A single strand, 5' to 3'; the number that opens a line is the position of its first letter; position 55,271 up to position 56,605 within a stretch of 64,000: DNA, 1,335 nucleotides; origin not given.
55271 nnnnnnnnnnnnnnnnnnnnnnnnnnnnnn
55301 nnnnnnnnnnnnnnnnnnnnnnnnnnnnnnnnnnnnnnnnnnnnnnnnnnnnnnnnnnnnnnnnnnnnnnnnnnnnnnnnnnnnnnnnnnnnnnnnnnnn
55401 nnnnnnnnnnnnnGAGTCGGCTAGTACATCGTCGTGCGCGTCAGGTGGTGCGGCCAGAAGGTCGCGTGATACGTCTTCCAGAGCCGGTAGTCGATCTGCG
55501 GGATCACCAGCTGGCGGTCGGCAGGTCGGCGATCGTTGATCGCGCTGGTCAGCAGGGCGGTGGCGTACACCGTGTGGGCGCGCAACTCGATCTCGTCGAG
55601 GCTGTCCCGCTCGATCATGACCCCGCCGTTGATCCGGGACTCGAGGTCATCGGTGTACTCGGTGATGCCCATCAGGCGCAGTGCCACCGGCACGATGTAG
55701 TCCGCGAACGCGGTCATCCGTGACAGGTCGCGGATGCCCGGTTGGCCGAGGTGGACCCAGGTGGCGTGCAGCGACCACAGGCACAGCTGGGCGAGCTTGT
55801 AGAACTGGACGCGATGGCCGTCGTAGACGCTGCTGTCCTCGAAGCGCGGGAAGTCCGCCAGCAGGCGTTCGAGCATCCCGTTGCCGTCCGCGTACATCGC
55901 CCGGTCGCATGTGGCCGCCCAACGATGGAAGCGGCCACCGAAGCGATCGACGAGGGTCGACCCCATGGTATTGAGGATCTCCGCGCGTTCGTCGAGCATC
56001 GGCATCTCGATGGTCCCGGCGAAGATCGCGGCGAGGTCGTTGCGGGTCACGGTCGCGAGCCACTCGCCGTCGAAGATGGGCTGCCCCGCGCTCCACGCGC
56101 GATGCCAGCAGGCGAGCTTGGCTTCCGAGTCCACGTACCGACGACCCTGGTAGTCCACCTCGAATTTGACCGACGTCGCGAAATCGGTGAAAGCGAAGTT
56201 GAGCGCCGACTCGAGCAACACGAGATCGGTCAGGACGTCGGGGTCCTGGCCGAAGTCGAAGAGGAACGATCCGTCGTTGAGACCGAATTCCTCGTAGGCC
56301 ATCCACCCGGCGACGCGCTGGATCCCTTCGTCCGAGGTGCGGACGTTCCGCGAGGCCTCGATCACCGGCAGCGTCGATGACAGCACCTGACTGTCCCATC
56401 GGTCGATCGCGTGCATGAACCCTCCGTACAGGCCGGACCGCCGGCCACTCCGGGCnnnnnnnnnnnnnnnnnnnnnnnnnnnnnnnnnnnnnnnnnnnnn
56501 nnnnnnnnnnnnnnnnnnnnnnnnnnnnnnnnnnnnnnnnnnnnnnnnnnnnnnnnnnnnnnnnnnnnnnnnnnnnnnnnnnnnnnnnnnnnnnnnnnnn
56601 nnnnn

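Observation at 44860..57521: Candidate modified-nucleoside (queuosine-type) salvage island with an unprecedented gene mix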

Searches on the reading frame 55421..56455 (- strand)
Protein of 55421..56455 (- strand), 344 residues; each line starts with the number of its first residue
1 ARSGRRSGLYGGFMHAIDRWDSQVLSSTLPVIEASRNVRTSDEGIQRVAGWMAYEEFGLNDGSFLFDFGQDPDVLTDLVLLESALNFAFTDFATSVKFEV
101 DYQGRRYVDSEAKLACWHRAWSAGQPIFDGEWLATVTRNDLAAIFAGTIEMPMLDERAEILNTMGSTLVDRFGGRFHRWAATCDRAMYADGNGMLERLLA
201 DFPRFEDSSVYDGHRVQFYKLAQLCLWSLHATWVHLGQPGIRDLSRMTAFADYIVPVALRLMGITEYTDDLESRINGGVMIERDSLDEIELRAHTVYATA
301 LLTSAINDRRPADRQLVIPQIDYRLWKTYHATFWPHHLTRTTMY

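Call 7: search_protein_families(library=pfam, proteins=[window:55421-56455:-], max_evalue=0.01)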
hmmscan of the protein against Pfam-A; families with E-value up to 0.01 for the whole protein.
window:55421-56455:- (344 aa): 1 family
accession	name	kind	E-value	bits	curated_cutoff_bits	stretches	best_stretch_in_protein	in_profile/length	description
PF10343.14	Q_salvage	-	6.4e-49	167.5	25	1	75-344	10-285/285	Queuosine salvage protein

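Call 18: find_homologous_proteins(query=window:55421-56416:-, max_evalue=1e-10)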
Query window:55421-56416:- (331 aa): 2862 proteins with E <= 1e-10 among 4530 candidates; the best 120 are listed.
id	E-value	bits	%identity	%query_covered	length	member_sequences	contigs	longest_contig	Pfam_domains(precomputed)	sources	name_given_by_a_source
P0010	9.3e-224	760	99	100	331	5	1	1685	PF10343.15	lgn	-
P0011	1.6e-186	637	85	100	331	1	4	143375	PF10343.15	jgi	jgi:hypothetical protein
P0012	1.3e-185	634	84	100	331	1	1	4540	PF10343.15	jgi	jgi:Queuosine salvage protein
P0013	7.8e-185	632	83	100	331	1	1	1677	PF10343.15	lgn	-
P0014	1.8e-184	631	82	100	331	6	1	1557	PF10343.15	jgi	-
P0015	1.9e-184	631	83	100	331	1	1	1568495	PF10343.15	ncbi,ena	-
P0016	3.6e-184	630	83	100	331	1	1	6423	PF10343.15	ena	-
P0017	6.0e-184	629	82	100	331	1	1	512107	PF10343.15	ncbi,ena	-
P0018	1.6e-182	624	82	100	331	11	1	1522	PF10343.15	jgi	jgi:hypothetical protein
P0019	3.6e-182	623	82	100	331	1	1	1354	PF10343.15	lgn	-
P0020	6.9e-182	622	81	100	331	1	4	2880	PF10343.15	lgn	-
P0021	5.9e-181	619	82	100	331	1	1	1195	PF10343.15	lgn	-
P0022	9.6e-180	615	81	100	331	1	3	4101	PF10343.15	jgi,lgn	-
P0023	3.6e-179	613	81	100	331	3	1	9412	PF10343.15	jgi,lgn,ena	-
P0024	5.7e-179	613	80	100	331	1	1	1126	PF10343.15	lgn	-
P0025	1.3e-178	611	80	100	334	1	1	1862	PF10343.15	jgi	jgi:Potential Queuosine, Q, salvage protein family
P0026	4.0e-168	577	77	99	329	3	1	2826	PF10343.15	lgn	-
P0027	2.7e-167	574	75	100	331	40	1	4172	PF10343.15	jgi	jgi:hypothetical protein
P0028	8.3e-167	573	74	100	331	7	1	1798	PF10343.15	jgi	jgi:hypothetical protein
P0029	5.4e-166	570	74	99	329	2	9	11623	PF10343.15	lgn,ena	-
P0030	3.7e-165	567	75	99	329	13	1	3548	PF10343.15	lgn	-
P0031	1.7e-164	565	74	100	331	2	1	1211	PF10343.15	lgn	-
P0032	3.2e-163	561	74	100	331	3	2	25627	PF10343.15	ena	-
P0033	6.0e-163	560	73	100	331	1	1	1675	PF10343.15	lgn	-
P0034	2.4e-161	555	74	98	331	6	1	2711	PF10343.15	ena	-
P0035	1.4e-160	552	73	100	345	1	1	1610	PF10343.15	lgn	-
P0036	7.1e-160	550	73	100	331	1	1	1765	PF10343.15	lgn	-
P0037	1.6e-158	545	73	100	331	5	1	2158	PF10343.15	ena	-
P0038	2.9e-158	545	71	100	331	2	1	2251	PF10343.15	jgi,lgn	jgi:hypothetical protein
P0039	1.4e-155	536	70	100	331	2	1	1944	PF10343.15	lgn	-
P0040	1.7e-155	535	70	100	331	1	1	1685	PF10343.15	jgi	jgi:hypothetical protein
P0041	8.9e-155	533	70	98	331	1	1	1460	PF10343.15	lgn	-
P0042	7.6e-154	530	70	100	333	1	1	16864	PF10343.15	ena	-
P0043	3.3e-151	521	70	100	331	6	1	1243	PF10343.15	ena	-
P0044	3.6e-149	515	70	99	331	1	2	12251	PF10343.15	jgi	jgi:hypothetical protein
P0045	2.4e-146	505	67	98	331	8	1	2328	PF10343.15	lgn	-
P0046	1.2e-145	503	68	98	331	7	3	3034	PF10343.15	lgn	-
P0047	3.4e-145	502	69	98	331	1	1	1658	PF10343.15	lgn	-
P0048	3.9e-144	498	64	98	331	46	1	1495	PF10343.15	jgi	jgi:hypothetical protein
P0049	2.3e-143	496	68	98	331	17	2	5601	PF10343.15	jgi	jgi:hypothetical protein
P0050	6.6e-143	494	65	98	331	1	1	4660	PF10343.15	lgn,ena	-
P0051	6.8e-143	494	66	98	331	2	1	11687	PF10343.15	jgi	jgi:hypothetical protein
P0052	1.0e-142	493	65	98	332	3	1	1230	PF10343.15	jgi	jgi:hypothetical protein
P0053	1.9e-141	489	64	98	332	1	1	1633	PF10343.15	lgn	-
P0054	1.3e-139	483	66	98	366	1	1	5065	PF10343.15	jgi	jgi:hypothetical protein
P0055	4.7e-139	481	66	100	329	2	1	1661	PF10343.15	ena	-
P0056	2.3e-138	479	67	100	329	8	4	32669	PF10343.15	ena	-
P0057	1.8e-137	476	66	98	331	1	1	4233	PF10343.15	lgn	-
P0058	6.6e-137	474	65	98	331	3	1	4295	PF10343.15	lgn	-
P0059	6.8e-137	474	66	98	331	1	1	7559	PF10343.15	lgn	-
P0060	7.3e-137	474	64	98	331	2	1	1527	PF10343.15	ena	-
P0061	1.0e-136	474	66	94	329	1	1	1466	PF10343.15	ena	-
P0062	1.4e-135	470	66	98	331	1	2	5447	PF10343.15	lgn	-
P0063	3.3e-135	469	65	98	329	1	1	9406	PF10343.15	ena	-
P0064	5.3e-135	468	63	98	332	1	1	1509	PF10343.15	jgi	jgi:hypothetical protein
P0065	1.2e-134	467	64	100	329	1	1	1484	PF10343.15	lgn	-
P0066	1.6e-134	466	63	100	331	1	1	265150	PF10343.15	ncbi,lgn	ncbi:MAG: queuosine salvage family protein [Chloroflexota bacterium]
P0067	4.0e-134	465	65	98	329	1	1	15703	PF10343.15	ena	-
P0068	5.2e-134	465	64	100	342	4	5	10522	PF10343.15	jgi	jgi:hypothetical protein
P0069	1.1e-132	460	63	100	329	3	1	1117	PF10343.15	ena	-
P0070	1.5e-132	460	64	100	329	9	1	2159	PF10343.15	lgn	-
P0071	9.4e-132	457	62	98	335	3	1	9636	PF10343.15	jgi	jgi:hypothetical protein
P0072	2.4e-131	456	63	98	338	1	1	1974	PF10343.15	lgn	-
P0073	5.3e-131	455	64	98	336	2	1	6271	PF10343.15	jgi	jgi:hypothetical protein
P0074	9.3e-131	454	63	100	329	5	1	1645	PF10343.15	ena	-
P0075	1.3e-130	454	63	100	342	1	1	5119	PF10343.15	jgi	jgi:hypothetical protein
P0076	1.8e-130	453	61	98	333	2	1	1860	PF10343.15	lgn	-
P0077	1.9e-130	453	63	100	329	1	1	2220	PF10343.15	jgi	jgi:hypothetical protein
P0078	3.3e-130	452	63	100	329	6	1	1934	PF10343.15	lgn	-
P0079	3.9e-130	452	62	100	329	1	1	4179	PF10343.15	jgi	jgi:hypothetical protein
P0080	6.6e-130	451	61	100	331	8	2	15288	PF10343.15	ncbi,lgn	-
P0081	8.0e-130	451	63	100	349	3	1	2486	PF10343.15,PF07958.17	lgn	-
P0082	1.4e-128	447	63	98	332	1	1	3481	PF10343.15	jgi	jgi:AcrR family transcriptional regulator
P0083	1.9e-127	443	61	98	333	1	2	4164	PF10343.15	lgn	-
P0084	2.4e-127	443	61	98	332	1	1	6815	PF10343.15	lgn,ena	-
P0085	3.8e-127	442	64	98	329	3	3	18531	PF10343.15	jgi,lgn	jgi:hypothetical protein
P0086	5.5e-127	442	63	98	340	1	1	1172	PF10343.15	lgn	-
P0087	1.4e-126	440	61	98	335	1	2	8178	PF10343.15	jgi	jgi:hypothetical protein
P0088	1.6e-126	440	61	100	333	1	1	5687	PF10343.15,PF07958.17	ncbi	-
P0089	2.6e-126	440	59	100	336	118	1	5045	PF10343.15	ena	-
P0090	5.1e-126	439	63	98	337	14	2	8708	PF10343.15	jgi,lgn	jgi:hypothetical protein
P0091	5.3e-126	439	62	98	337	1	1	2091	PF10343.15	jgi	jgi:Queuosine salvage protein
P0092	6.4e-126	438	62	98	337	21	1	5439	PF10343.15,PF07958.17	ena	-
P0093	2.0e-125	437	59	100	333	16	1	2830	PF10343.15,PF07958.17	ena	-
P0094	2.2e-125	436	64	98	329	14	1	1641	PF10343.15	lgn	-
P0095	2.3e-125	436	61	100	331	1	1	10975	PF10343.15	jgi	-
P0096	2.4e-125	436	60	100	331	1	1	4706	PF10343.15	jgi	jgi:hypothetical protein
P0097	2.6e-125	436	61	98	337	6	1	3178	PF10343.15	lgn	-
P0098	2.9e-125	436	61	98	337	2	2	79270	PF10343.15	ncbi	-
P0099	5.2e-125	435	61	98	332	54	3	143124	PF10343.15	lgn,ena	-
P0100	6.2e-125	435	60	100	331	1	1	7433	PF10343.15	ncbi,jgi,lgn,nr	ncbi:MAG: hypothetical protein FJ038_09295 [Chloroflexi bacterium]|nr:hypothetical protein [Chlorofl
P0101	6.5e-125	435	62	98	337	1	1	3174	PF10343.15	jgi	-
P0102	8.6e-125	435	61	98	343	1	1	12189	PF10343.15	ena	-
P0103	1.1e-124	434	59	100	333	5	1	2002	PF10343.15,PF07958.17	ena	-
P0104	1.1e-124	434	60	98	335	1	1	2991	PF10343.15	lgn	-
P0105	1.3e-124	434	62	98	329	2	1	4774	PF10343.15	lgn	-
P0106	1.6e-124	434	59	98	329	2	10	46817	PF10343.15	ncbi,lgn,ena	-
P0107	1.7e-124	434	60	100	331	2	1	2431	PF10343.15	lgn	-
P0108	2.4e-124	433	59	100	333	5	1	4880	PF10343.15,PF07958.17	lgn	-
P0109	7.3e-124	431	61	98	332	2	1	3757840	PF10343.15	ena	-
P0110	8.0e-124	431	59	100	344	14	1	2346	PF10343.15,PF07958.17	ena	-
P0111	1.2e-123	431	60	98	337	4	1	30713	PF10343.15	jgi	jgi:hypothetical protein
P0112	1.5e-123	430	61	98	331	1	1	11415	PF10343.15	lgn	-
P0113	1.5e-123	430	61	98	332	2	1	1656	PF10343.15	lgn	-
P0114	1.5e-123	430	60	99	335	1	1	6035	PF10343.15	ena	-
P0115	1.9e-123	430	61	98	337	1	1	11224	PF10343.15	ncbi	-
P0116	1.9e-123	430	61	96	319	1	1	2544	PF10343.15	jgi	-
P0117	2.5e-123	430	60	98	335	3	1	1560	PF10343.15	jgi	jgi:hypothetical protein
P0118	2.6e-123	430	61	98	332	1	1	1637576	PF10343.15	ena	-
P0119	3.9e-123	429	61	98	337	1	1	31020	PF10343.15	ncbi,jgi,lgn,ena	-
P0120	5.5e-123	429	61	98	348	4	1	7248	PF10343.15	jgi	-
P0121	5.5e-123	429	58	98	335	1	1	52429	PF10343.15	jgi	jgi:hypothetical protein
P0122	5.9e-123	428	58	100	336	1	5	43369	PF10343.15,PF07958.17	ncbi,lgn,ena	-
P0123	5.9e-123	428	60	98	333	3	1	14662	PF10343.15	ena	-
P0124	6.5e-123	428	61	98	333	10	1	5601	PF10343.15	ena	-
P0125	8.3e-123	428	60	98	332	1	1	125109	PF10343.15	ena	-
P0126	8.8e-123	428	59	100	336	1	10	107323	PF10343.15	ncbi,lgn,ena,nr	ncbi:MAG: hypothetical protein H8E59_09270 [Actinobacteria bacterium]|nr:hypothetical protein [Actin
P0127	1.1e-122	428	59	100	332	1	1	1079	PF10343.15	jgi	jgi:hypothetical protein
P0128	1.6e-122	427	60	98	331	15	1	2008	PF10343.15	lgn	-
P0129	1.8e-122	427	59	100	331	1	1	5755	PF10343.15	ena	-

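Call 22: find_encoding_contigs(protein=P0011, flank=10000, max_places=3)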
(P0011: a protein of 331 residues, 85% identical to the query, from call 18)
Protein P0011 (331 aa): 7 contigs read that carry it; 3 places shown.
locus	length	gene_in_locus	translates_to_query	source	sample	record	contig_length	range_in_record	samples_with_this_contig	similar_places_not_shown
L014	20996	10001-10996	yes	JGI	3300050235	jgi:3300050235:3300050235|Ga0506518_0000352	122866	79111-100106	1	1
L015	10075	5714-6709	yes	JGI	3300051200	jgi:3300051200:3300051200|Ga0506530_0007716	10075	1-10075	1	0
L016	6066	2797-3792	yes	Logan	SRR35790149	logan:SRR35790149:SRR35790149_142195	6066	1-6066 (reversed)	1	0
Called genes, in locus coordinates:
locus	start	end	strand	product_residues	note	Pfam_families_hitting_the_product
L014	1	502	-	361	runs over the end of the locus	PF01259:SAICAR_synt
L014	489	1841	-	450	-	PF00206:Lyase_1, PF10397:ADSL_C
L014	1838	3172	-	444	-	PF02844:GARS_N, PF01071:GARS_A, PF02843:GARS_C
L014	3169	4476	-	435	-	PF00709:Adenylsucc_synt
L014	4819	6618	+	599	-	PF00990:GGDEF, PF13487:HD_5, PF01966:HD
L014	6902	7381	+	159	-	PF00436:SSB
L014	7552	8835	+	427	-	-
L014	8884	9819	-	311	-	PF00294:PfkB, PF08543:Phos_pyr_kin (faint), PF25270:Khk (weak)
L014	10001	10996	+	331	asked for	PF10343:Q_salvage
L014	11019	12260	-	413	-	PF00067:p450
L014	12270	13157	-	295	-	PF00590:TP_methylase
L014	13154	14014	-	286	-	PF02540:NAD_synthase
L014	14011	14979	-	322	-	PF00795:CN_hydrolase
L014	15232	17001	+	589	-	PF00496:SBP_bac_5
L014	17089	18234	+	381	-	PF19300:BPD_transp_1_N (weak), PF00528:BPD_transp_1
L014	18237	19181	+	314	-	PF12911:OppC_N, PF00528:BPD_transp_1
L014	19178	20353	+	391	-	PF00005:ABC_tran, PF13304:AAA_21 (weak), PF08352:oligo_HPY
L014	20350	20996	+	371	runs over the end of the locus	PF00005:ABC_tran, PF13304:AAA_21 (faint), PF08352:oligo_HPY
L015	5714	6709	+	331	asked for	PF10343:Q_salvage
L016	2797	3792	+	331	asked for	PF10343:Q_salvage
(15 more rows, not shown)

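Call 23: find_encoding_contigs(protein=P0015, flank=10000, max_places=2)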
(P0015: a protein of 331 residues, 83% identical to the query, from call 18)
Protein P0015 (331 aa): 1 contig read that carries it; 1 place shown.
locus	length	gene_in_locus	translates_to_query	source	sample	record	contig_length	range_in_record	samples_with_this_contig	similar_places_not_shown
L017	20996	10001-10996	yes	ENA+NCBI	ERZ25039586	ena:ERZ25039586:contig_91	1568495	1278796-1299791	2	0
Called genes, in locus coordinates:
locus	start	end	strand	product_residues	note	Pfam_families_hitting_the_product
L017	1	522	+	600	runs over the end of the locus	PF00990:GGDEF, PF13487:HD_5, PF01966:HD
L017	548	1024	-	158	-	-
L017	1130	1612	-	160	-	-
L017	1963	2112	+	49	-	PF00436:SSB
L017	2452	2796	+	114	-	-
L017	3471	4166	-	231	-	-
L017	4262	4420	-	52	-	-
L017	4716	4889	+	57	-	-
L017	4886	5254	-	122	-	-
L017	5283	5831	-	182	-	-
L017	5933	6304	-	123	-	-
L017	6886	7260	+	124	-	PF00436:SSB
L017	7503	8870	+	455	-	-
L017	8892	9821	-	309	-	PF00294:PfkB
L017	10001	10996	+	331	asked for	PF10343:Q_salvage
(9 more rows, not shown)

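Call 24: find_encoding_contigs(protein=P0017, flank=10000, max_places=2)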
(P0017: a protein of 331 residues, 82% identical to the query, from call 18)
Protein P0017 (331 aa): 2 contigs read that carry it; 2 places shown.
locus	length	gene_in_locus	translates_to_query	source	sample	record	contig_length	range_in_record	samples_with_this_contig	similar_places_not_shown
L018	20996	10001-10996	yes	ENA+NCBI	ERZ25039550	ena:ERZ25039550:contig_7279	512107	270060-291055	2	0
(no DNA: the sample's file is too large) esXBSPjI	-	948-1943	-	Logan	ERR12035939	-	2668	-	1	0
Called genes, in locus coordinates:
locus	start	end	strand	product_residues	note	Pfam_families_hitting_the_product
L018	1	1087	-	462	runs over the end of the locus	PF00206:Lyase_1, PF10397:ADSL_C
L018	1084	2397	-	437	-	PF02844:GARS_N, PF01071:GARS_A, PF02843:GARS_C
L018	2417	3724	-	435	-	PF00709:Adenylsucc_synt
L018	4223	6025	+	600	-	PF00990:GGDEF, PF13487:HD_5, PF01966:HD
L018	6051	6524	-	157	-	-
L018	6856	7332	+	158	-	PF00436:SSB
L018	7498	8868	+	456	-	-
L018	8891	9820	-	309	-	PF00294:PfkB, PF25270:Khk (faint)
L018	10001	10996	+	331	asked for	PF10343:Q_salvage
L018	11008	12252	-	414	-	PF00067:p450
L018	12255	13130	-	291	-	PF00590:TP_methylase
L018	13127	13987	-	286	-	PF02540:NAD_synthase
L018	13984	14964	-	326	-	PF00795:CN_hydrolase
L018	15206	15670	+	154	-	-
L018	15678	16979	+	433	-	PF00496:SBP_bac_5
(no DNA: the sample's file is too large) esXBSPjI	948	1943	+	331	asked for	PF10343:Q_salvage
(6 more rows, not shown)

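Call 32: find_related_loci(query=A1, collection=metagenome_contigs, flank=10000)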
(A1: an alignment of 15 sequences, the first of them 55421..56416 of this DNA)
Query A1 (331 aa) in metagenome_contigs; peptide patterns used: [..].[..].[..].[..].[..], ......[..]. (x = any residue, [..] = any of these).
600 stretches matched a pattern (row limit reached: there are more); 483 encode a relative of the query (tblastn E <= 1e-3); the best 80 are kept; 80 distinct loci.
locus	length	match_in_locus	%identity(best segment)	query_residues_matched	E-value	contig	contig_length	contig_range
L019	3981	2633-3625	63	1-331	1e-142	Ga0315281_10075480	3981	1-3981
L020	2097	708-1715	59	1-331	2e-141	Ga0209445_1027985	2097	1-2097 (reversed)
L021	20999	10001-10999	59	1-331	5e-130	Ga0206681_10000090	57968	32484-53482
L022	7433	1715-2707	60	1-331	8e-130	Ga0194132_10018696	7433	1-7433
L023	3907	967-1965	59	1-331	6e-131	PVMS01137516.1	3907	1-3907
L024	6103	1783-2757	61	7-331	8e-128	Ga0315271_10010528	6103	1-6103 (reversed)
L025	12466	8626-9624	59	1-331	1e-127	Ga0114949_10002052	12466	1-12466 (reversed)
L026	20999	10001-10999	59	1-331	3e-127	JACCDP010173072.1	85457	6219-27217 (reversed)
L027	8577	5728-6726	59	1-331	4e-127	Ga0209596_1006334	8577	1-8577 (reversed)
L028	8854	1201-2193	59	3-331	3e-126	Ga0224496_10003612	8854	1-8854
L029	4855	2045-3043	59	1-331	5e-127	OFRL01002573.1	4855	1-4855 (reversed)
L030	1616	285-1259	59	7-331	4e-136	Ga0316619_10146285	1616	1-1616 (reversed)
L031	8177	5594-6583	58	7-331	5e-125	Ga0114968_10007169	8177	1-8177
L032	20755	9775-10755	58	7-331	5e-125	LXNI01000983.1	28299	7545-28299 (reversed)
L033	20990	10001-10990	59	7-331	4e-125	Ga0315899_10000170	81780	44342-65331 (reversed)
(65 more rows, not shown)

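Call 41: search_solved_structures(query=window:55421-56416:-, show_alignments=2)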
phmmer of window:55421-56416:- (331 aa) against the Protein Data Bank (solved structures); distinct sequences matched with E-value up to 0.001: 5.
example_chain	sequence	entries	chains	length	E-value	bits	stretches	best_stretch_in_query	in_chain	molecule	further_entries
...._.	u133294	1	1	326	9.5e-40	140.1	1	10-331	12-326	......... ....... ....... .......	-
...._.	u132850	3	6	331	1.3e-39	139.7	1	11-331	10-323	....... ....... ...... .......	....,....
7ulc_A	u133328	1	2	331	5.2e-39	137.7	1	11-331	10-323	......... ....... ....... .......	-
7u5a_A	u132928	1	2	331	1.5e-38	136.1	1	11-331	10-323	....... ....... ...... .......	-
7ugk_A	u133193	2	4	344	7.5e-30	107.6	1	20-314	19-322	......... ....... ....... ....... | Queuosine salvage protein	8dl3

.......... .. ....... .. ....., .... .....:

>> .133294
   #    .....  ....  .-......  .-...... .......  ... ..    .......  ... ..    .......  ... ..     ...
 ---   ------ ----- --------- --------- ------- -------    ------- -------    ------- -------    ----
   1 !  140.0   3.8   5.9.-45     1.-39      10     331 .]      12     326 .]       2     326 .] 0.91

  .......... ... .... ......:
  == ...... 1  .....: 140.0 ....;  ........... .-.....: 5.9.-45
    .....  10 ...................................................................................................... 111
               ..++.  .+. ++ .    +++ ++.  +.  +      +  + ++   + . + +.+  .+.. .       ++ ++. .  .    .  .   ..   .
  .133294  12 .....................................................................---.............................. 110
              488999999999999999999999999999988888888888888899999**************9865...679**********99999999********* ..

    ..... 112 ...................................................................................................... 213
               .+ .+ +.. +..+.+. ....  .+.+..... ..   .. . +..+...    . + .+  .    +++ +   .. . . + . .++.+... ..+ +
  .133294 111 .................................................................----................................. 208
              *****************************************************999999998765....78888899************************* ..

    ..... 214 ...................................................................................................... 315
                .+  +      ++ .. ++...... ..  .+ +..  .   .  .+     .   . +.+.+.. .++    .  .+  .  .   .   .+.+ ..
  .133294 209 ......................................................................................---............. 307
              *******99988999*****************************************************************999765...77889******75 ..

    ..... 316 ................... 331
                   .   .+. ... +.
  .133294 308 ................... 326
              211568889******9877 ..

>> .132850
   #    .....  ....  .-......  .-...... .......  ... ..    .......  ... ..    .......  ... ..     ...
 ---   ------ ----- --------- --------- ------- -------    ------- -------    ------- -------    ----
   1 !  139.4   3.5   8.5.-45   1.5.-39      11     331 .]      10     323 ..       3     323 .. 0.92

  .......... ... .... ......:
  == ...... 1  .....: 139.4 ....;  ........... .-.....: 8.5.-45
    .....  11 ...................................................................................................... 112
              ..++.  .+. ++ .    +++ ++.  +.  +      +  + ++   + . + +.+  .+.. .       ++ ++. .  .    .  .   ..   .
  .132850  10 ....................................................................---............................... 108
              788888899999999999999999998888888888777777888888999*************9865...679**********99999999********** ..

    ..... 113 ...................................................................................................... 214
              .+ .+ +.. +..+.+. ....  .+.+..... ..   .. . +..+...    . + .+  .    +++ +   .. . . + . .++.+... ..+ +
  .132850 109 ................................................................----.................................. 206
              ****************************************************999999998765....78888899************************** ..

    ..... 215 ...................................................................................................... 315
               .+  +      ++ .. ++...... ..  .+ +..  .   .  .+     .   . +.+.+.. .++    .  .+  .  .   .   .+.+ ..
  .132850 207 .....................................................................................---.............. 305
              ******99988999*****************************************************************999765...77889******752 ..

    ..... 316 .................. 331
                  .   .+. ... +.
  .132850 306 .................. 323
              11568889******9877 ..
